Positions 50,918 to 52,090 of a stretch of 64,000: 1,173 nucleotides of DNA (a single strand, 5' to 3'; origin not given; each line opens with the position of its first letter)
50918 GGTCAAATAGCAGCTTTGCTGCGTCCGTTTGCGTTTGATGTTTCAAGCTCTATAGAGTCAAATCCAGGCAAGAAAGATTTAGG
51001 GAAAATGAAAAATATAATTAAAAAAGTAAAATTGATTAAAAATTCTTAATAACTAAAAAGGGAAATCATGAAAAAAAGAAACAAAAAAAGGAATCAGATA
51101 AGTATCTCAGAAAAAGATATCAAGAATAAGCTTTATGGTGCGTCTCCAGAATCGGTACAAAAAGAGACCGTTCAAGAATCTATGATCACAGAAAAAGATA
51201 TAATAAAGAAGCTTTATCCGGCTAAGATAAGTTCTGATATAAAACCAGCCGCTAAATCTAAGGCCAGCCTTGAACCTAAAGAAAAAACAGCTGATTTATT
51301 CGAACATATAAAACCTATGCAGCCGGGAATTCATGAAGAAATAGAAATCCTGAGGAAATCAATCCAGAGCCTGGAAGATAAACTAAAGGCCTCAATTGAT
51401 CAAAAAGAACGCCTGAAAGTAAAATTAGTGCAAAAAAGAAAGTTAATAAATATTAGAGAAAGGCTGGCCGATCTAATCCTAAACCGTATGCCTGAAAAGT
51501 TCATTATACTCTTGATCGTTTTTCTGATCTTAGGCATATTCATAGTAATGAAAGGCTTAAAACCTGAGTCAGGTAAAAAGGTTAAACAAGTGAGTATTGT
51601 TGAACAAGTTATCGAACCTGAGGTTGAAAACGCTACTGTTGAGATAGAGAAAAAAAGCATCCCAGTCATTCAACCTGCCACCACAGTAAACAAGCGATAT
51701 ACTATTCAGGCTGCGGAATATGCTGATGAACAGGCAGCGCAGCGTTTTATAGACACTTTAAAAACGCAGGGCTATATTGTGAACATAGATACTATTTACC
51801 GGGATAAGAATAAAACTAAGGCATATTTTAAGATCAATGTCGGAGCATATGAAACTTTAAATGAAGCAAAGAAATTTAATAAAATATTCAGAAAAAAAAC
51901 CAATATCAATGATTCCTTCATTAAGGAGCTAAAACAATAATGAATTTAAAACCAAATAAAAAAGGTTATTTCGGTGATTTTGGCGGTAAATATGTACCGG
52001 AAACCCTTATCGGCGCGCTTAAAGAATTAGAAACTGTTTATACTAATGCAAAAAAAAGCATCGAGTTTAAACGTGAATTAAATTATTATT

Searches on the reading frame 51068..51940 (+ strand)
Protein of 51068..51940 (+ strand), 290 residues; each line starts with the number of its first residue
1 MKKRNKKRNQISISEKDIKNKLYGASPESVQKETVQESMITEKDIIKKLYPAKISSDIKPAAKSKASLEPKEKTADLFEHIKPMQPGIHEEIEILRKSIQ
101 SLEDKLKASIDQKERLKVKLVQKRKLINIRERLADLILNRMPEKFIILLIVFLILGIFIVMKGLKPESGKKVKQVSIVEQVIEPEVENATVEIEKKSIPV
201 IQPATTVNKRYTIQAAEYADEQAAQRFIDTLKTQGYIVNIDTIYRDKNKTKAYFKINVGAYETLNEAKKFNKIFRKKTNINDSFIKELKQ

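Call 47: search_protein_families(library=pfam, proteins=[window:51068-51940:+], max_evalue=0.001)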
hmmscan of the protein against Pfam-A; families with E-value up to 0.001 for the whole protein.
window:51068-51940:+ (290 aa): 1 family
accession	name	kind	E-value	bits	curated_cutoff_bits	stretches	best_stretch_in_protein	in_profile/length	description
PF05036.18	SPOR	-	2.4e-09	37.8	21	1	208-285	2-75/76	SPOR domain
